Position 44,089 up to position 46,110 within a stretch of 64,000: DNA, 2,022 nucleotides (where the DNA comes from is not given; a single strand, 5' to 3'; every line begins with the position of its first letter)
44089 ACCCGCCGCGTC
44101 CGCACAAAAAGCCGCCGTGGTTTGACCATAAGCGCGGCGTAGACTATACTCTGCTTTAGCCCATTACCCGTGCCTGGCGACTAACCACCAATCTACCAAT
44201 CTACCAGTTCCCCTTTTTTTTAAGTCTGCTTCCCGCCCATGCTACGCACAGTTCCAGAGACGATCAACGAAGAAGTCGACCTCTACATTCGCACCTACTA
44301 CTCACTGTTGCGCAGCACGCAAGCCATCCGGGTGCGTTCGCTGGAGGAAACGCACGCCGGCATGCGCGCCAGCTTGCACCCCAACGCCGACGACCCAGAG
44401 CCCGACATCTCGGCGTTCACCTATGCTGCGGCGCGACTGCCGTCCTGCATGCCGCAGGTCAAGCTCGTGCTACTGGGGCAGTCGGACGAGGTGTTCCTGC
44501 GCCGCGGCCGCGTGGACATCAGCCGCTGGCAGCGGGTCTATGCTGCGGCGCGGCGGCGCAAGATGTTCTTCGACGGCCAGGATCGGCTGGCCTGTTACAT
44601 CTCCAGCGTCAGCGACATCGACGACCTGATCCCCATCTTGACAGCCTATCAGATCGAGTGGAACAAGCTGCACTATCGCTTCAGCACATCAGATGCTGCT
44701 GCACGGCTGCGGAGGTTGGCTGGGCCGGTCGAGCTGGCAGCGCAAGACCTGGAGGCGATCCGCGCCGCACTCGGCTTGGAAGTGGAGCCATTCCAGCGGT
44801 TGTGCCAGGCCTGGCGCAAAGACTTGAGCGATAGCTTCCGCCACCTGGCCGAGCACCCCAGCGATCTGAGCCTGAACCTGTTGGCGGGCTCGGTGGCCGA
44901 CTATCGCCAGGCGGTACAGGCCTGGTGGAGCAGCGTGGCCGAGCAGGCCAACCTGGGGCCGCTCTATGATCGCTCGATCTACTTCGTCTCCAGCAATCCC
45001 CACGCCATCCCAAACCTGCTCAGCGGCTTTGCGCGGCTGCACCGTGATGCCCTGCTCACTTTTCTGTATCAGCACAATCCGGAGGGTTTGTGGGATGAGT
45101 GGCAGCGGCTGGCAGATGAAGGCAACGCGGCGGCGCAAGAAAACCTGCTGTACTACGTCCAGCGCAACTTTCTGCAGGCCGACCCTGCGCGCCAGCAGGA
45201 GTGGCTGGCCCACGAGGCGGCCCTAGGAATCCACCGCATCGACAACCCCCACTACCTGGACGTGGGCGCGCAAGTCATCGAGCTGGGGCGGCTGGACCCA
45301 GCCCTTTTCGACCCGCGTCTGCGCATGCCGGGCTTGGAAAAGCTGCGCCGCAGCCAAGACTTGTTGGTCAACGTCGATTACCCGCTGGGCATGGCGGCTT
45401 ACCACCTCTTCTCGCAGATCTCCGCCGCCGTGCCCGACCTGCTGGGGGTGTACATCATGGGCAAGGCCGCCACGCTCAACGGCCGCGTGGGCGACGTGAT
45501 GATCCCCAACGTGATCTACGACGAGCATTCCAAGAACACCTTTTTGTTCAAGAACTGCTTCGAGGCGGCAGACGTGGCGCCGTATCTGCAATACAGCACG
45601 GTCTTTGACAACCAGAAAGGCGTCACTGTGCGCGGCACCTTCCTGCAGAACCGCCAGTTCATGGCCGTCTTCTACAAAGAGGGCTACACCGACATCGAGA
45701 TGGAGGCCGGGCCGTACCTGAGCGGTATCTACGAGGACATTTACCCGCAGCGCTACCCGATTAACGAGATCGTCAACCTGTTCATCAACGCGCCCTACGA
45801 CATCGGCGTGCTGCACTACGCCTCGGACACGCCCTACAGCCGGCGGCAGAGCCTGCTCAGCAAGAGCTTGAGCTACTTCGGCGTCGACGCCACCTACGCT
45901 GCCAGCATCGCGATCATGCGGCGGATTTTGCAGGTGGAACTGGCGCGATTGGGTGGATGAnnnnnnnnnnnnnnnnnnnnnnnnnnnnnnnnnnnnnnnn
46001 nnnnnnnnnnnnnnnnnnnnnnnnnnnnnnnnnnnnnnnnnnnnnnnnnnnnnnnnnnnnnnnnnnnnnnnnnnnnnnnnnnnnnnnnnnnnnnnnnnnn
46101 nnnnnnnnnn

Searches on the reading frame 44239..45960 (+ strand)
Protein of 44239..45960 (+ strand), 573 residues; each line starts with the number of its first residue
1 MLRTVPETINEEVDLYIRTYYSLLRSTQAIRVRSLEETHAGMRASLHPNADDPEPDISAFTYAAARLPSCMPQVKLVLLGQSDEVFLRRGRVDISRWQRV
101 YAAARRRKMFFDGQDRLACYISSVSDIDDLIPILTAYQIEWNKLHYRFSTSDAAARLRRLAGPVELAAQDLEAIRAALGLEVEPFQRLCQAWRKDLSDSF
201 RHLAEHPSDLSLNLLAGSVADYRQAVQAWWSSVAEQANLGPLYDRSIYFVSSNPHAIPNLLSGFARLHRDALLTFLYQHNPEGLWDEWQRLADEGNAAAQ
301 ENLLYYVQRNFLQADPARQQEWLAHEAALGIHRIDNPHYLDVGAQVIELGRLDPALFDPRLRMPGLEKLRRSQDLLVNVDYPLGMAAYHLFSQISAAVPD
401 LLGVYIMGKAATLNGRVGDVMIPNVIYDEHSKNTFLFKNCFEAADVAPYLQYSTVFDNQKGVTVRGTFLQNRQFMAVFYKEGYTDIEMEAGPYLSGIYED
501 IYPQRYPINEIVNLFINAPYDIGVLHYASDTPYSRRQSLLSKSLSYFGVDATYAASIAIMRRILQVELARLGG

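Call 83: search_protein_families(library=pfam, proteins=[window:44239-45960:+], max_evalue=0.001)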
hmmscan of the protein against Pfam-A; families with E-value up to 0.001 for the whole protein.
window:44239-45960:+ (573 aa): 1 family
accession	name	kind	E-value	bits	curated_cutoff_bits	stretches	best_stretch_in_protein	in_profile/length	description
PF21850.2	DUF6909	-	1.2e-219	730.6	27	1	32-565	1-535/535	Family of unknown function (DUF6909)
